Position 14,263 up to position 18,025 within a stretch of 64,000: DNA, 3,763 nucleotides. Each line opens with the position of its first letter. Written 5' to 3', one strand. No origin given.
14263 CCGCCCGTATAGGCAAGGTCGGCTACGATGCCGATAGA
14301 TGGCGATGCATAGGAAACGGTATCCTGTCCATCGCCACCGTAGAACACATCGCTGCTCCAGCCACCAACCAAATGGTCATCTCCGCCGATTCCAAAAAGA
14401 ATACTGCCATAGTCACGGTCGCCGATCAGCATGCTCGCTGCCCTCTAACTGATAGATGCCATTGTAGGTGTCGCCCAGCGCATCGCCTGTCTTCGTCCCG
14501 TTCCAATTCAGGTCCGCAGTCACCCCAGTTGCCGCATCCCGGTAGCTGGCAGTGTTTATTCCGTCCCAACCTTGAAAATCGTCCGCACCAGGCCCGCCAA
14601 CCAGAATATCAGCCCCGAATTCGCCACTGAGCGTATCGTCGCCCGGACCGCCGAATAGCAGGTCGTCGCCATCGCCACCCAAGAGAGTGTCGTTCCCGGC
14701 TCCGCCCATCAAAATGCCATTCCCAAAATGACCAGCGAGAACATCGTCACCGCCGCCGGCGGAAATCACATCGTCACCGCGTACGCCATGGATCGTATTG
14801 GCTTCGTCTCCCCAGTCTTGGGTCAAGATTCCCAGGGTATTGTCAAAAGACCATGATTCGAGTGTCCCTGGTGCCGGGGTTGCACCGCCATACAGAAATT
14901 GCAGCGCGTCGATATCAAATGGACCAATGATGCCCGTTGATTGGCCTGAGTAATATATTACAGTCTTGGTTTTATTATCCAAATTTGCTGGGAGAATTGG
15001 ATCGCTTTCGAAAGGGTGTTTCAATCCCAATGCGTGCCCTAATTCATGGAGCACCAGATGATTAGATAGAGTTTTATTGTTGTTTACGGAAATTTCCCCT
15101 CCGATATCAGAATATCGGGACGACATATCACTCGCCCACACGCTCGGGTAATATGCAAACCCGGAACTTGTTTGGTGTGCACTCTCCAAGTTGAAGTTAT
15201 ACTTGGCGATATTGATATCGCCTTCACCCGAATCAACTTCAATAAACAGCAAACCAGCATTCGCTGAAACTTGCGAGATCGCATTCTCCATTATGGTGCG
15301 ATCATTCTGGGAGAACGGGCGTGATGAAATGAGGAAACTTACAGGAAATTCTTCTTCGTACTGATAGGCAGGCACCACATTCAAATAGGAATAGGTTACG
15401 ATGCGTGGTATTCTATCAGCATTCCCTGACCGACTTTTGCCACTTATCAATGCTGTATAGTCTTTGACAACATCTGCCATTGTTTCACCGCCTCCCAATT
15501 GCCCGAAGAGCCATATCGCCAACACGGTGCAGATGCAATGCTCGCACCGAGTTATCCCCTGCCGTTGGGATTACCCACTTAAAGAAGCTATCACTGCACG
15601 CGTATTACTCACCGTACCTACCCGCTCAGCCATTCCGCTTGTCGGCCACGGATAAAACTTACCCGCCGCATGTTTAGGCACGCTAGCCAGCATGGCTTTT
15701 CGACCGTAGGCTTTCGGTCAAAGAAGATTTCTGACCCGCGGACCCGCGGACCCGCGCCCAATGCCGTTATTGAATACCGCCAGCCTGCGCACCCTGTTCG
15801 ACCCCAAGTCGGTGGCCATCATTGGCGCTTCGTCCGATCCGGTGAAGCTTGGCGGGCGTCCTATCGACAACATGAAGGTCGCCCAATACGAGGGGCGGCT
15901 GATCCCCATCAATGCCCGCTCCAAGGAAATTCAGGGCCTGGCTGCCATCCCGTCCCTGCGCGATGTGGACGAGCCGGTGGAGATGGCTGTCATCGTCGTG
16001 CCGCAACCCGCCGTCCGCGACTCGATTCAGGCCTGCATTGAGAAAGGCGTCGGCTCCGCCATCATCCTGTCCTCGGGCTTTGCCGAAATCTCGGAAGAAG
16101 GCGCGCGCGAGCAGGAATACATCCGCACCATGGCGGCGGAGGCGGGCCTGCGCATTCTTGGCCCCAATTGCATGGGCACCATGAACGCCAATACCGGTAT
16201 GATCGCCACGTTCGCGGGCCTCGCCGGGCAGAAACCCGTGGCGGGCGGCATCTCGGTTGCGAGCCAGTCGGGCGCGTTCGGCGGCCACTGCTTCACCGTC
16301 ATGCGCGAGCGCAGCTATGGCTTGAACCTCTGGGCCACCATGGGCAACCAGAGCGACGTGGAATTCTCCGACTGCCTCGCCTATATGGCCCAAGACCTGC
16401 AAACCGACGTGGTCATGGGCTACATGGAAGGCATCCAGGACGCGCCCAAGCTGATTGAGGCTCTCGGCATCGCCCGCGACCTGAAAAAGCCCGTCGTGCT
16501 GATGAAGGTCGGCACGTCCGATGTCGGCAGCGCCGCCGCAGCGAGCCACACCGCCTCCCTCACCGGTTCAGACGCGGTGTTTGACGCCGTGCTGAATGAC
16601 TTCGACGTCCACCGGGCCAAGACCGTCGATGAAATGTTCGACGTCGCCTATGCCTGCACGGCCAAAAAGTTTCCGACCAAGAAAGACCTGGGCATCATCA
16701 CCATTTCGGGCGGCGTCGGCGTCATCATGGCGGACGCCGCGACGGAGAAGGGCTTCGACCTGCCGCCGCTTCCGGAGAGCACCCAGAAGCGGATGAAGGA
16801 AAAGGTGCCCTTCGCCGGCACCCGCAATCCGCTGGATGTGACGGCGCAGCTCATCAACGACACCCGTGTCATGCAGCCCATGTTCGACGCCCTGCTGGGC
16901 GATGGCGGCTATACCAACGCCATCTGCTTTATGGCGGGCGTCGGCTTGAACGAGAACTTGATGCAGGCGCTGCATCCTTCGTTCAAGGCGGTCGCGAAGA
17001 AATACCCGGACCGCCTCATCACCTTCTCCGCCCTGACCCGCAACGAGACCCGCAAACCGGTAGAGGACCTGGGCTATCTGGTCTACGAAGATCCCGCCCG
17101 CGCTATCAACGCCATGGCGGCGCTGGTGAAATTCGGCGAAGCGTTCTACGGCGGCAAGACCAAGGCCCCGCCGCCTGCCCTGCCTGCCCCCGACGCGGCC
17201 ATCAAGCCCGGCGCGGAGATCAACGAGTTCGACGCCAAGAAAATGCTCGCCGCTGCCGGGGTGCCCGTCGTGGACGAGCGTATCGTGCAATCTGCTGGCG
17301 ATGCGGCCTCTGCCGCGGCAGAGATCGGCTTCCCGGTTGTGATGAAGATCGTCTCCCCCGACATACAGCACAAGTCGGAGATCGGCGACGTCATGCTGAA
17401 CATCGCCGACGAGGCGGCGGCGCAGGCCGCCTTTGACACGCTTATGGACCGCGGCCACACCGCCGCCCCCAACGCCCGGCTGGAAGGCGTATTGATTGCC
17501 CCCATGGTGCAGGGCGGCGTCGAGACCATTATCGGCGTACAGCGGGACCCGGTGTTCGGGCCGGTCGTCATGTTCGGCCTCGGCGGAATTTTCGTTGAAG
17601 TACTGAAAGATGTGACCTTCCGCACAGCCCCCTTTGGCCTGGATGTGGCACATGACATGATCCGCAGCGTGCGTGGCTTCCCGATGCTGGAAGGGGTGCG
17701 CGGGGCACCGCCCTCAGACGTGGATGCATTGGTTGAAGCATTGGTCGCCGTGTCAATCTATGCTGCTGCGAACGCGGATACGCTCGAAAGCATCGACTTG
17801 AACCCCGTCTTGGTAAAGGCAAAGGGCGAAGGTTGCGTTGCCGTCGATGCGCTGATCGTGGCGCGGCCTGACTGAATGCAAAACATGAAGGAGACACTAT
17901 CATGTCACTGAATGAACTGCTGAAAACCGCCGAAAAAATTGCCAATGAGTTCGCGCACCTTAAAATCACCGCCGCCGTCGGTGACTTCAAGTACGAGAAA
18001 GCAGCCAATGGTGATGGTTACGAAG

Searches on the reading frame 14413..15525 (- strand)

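Call 7: search_protein_families(library=pfam, max_evalue=1, proteins=[window:14413-15525:-])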
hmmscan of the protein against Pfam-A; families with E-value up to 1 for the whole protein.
window:14413-15525:- (370 aa): 12 families
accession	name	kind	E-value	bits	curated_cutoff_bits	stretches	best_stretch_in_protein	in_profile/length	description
PF00353.25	HemolysinCabind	-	4e-17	62.3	23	3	268-299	5-36/36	RTX calcium-binding nonapeptide repeat (4 copies)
PF00413.30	Peptidase_M10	-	5.1e-07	30.1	24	1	74-183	22-137/159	Matrixin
PF05572.19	Peptidase_M43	-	3.5e-06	27.5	23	1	113-175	26-89/152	Pregnancy-associated plasma protein-A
PF13582.12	Reprolysin_3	-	3.8e-05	24.6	22.4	1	98-170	57-122/123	Metallo-peptidase family M12B Reprolysin-like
PF10462.15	Peptidase_M66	-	0.0025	17.3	20.6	1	95-171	144-209/306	Peptidase M66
PF12388.14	Peptidase_M57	-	0.0053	16.9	21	1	101-170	81-149/212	Dual-action HEIGH metallo-peptidase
PF16313.11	DUF4953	-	0.0053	16.4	24.2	1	156-187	15-47/316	Met-zincin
PF13688.12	Reprolysin_5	-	0.0054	17.4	27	1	121-176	107-163/196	Metallo-peptidase family M12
PF01400.30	Astacin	-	0.028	14.5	22.5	1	144-170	69-94/189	Astacin (Peptidase family M12A)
PF13583.11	Reprolysin_4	-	0.089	12.9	22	1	116-175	103-156/203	Metallo-peptidase family M12B Reprolysin-like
PF24510.1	TXNDC16_3rd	-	0.17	12.4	27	1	53-119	14-79/92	TXNDC16 third thioredoxin-like domain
PF13574.12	Reprolysin_2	-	0.17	12.2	27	1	96-175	64-146/195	Metallo-peptidase family M12B Reprolysin-like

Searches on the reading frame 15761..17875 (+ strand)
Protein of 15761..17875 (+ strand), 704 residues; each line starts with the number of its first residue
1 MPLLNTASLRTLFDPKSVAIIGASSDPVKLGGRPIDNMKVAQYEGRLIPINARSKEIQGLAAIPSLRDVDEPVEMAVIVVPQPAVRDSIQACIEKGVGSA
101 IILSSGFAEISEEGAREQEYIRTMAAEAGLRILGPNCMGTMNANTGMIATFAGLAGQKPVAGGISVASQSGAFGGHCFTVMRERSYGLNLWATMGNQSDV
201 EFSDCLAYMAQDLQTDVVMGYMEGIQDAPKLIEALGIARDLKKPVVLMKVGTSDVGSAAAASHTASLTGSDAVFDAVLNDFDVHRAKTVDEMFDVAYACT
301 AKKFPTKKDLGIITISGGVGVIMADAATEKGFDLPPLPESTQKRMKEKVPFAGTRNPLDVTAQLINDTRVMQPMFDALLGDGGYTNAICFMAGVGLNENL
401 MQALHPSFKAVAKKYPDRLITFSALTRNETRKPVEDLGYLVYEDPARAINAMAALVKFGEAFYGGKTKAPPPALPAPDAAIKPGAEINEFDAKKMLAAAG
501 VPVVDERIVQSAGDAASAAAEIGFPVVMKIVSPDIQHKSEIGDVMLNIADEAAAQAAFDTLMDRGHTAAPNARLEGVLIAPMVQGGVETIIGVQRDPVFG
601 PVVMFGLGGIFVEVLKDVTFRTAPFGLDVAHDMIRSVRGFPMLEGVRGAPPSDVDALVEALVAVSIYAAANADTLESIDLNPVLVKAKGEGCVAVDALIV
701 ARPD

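Call 7: search_protein_families(library=pfam, max_evalue=1, proteins=[window:15761-17875:+])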
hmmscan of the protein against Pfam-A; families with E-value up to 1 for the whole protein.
window:15761-17875:+ (704 aa): 8 families
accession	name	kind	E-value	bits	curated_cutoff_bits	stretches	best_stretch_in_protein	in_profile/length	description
PF13549.11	ATP-grasp_5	-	7e-70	235.3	27.6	1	486-700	9-220/221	ATP-grasp domain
PF13607.11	Succ_CoA_lig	-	1.3e-41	142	27.4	1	161-298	1-137/138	Succinyl-CoA ligase like flavodoxin domain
PF13380.12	CoA_binding_2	-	2.2e-20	73.7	22.8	1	16-142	1-115/116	CoA binding domain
PF02629.25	CoA_binding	-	3.9e-10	40.8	22.3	1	15-106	3-97/97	CoA binding domain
PF19045.5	Ligase_CoA_2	-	0.00024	21.6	23.7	1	312-362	3-54/162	Ligase-CoA domain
PF08442.15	ATP-grasp_2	-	0.066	13.2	29.5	1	487-529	2-45/202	ATP-grasp domain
PF02786.22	CPSase_L_D2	-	0.12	12.3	19.8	1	492-529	5-44/211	Carbamoyl-phosphate synthase L chain, ATP binding domain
PF14087.12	DUF4267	-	0.22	11.9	27.8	0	311-356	1-45/110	Domain of unknown function (DUF4267)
